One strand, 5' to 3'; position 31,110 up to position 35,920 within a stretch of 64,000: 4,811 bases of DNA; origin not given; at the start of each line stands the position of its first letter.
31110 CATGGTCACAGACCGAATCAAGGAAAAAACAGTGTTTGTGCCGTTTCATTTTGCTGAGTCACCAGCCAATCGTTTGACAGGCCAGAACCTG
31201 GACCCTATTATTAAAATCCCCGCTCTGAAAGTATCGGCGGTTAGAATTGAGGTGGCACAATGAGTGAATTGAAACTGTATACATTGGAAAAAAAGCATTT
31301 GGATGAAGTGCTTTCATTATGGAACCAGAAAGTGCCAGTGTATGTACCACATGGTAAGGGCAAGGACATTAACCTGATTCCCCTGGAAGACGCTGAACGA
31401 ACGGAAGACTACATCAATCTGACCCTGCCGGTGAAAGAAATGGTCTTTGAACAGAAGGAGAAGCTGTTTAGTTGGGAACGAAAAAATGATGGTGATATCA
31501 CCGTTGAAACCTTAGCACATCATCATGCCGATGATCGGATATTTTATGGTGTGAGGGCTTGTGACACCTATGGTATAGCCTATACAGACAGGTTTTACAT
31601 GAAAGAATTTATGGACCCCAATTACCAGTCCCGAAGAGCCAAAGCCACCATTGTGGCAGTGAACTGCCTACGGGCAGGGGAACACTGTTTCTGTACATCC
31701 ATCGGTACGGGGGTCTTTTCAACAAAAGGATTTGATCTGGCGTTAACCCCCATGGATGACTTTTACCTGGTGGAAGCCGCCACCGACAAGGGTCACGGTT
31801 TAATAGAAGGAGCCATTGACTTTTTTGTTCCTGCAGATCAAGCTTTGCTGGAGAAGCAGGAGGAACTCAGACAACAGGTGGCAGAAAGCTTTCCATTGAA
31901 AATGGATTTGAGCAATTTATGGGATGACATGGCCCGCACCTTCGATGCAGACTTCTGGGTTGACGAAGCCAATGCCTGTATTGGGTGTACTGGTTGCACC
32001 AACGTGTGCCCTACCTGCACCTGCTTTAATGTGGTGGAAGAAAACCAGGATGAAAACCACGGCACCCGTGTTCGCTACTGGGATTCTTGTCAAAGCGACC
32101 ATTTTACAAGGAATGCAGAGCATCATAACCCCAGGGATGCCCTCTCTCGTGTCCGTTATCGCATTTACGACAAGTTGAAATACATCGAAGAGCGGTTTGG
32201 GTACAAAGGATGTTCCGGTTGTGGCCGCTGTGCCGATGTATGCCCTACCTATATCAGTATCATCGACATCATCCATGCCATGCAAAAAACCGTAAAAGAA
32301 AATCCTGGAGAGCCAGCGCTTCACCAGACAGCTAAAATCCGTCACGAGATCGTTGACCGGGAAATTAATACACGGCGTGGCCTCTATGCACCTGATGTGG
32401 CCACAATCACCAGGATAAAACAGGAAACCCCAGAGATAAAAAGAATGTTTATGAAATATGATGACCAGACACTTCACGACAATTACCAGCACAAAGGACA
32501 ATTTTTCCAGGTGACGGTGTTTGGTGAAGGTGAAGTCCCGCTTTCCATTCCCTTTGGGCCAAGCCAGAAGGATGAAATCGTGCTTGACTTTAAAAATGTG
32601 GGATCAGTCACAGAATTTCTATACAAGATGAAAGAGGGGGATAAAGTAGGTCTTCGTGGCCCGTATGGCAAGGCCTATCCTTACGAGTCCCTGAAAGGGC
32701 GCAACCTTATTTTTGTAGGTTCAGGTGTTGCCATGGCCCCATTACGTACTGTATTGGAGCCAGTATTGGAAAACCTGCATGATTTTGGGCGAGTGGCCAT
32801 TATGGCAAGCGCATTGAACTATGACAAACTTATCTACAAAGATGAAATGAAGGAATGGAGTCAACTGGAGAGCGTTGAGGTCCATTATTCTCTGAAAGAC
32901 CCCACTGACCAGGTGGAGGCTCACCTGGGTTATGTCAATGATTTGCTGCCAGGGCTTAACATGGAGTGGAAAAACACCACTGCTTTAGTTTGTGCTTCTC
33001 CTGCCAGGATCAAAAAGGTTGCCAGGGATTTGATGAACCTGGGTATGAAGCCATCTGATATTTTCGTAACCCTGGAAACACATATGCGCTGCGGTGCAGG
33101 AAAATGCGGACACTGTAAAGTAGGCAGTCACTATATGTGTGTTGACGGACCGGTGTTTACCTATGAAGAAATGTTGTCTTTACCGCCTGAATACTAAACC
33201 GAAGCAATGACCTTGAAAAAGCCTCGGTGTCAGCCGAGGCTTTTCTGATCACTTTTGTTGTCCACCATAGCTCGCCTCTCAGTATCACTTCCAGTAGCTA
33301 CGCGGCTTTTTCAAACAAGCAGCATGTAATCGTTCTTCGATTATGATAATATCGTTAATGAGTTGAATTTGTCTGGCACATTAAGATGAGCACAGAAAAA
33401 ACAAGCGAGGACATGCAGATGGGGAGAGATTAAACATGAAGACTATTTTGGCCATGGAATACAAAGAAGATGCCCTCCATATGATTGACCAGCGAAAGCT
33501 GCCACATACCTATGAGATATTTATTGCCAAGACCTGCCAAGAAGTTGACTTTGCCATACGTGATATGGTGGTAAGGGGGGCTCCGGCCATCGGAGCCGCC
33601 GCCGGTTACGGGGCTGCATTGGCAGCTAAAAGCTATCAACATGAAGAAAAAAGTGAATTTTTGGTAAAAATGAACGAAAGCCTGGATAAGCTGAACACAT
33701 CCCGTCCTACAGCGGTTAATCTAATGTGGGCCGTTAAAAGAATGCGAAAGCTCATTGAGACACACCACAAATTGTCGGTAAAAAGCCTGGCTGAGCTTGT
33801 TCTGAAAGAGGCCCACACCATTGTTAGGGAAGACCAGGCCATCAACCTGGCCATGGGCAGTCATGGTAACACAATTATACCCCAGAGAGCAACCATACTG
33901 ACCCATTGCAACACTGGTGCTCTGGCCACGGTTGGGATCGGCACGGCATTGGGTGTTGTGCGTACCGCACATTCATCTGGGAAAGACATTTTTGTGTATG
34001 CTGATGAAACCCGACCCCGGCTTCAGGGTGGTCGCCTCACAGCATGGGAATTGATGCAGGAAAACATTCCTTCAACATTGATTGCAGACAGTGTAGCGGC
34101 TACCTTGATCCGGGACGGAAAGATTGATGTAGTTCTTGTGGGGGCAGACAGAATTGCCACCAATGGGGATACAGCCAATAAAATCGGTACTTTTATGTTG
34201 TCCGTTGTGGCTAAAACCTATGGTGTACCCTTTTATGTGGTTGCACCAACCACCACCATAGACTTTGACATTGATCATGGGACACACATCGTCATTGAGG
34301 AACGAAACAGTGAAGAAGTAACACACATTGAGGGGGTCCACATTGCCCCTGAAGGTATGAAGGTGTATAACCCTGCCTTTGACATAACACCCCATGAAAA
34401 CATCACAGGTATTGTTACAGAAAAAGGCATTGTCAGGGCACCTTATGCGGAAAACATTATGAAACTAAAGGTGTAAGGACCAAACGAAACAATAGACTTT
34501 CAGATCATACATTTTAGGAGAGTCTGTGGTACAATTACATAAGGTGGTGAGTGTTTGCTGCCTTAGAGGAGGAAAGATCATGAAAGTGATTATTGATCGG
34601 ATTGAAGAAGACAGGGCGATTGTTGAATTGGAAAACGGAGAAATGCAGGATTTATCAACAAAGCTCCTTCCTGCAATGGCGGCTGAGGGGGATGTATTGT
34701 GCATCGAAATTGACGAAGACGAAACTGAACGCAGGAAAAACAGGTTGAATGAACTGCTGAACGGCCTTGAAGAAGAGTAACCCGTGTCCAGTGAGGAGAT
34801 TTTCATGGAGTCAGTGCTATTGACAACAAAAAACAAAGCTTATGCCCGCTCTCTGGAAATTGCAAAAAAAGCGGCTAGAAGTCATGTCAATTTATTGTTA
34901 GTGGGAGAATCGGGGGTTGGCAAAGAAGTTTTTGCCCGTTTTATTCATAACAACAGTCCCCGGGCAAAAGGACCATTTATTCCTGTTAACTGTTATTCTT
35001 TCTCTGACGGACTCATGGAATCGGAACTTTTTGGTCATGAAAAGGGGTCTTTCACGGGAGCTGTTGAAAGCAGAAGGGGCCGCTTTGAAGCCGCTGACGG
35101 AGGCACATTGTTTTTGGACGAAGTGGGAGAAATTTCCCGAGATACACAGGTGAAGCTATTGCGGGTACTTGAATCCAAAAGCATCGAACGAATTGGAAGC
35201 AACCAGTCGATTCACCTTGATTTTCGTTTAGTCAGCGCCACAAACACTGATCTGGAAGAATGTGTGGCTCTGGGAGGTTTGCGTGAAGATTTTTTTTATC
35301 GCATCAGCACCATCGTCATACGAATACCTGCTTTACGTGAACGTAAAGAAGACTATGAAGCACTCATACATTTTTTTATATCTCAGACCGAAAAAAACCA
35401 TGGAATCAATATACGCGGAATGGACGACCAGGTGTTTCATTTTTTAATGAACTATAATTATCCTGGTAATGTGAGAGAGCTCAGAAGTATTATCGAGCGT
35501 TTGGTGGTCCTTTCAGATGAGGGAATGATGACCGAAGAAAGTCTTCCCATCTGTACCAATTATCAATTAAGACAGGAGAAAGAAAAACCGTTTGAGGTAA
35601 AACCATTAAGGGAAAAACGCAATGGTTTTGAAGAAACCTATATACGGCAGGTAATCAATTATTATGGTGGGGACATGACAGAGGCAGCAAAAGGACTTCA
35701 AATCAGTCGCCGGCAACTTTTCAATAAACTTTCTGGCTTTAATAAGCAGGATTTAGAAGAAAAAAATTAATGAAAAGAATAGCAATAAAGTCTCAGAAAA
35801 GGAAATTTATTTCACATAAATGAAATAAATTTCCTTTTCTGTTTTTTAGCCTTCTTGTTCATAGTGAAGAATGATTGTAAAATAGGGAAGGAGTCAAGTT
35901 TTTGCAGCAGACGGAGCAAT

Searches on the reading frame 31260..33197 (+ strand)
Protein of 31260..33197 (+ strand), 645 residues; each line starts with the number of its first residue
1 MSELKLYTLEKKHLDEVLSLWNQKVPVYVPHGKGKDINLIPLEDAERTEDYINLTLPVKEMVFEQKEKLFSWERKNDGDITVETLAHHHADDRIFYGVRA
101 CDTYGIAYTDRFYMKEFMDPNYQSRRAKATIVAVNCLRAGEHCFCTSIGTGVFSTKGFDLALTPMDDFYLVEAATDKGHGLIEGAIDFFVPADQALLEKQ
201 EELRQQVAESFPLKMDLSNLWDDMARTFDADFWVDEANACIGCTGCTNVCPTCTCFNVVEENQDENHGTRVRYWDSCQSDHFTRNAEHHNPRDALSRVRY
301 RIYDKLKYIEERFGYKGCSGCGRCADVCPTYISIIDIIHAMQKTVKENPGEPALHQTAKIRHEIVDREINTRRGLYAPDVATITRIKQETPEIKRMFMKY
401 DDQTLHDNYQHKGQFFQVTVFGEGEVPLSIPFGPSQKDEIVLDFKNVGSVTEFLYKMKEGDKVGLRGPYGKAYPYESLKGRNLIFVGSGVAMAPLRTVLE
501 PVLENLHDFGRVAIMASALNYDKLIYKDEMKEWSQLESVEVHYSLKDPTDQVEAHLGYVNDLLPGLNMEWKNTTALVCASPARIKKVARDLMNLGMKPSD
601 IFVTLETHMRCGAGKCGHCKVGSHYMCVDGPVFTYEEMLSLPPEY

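Call 57: search_protein_families(library=pfam, proteins=[window:31260-33197:+], max_evalue=0.00001)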
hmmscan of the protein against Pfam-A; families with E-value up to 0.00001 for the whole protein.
window:31260-33197:+ (645 aa): 4 families
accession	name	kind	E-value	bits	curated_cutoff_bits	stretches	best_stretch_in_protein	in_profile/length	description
PF17179.9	Fer4_22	-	1.3e-28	100.1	27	1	240-332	2-95/95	4Fe-4S dicluster domain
PF10418.14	DHODB_Fe-S_bind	-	2.8e-08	33.8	23.9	1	606-638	1-40/41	Iron-sulfur cluster binding domain of dihydroorotate dehydrogenase B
PF00175.26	NAD_binding_1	-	9.2e-08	33.2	22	1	485-584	1-104/109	Oxidoreductase NAD-binding domain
PF13237.11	Fer4_10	-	8.2e-06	26.1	25.5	0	315-340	6-22/53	4Fe-4S dicluster domain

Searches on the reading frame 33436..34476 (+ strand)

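Call 57: search_protein_families(library=pfam, proteins=[window:33436-34476:+], max_evalue=0.00001)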
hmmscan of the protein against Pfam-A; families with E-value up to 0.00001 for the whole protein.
window:33436-34476:+ (346 aa): 1 family
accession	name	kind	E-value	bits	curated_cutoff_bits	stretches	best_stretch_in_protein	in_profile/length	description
PF01008.23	IF-2B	-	6.2e-89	298.4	22.4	1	46-333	2-278/280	Initiation factor 2 subunit family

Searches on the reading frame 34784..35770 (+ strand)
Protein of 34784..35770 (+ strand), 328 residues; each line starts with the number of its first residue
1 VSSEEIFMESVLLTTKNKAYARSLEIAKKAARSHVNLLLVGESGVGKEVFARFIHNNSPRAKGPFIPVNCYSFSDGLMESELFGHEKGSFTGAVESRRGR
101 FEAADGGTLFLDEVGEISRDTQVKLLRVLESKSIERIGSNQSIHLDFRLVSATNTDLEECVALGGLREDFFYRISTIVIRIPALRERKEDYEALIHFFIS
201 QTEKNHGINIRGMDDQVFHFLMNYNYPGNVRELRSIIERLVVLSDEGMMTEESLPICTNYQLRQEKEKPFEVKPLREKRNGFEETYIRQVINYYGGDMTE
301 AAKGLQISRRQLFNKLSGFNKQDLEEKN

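Call 57: search_protein_families(library=pfam, proteins=[window:34784-35770:+], max_evalue=0.00001)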
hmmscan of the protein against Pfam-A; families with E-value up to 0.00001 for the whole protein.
window:34784-35770:+ (328 aa): 7 families
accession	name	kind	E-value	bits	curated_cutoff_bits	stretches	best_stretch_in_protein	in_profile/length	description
PF00158.32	Sigma54_activat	-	9.7e-64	214.5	20.2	1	14-179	2-167/168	Sigma-54 interaction domain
PF25601.1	AAA_lid_14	-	3.6e-21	75.2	27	1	185-262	1-78/87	AAA+ ATPase lid domain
PF14532.12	Sigma54_activ_2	-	3e-18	66.8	25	1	28-184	15-138/138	Sigma-54 interaction domain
PF01078.27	Mg_chelatase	-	8.6e-08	32.3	20.3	0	92-155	93-158/207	Magnesium chelatase, subunit ChlI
PF00493.29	MCM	-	4.3e-07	29.7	23.3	1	28-135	51-151/224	MCM P-loop domain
PF07728.20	AAA_5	-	6.1e-07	30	22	1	36-155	1-123/139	AAA domain (dynein-related subfamily)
PF02954.25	HTH_8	-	9.8e-07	28.8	22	1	282-316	5-39/42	Bacterial regulatory protein, Fis family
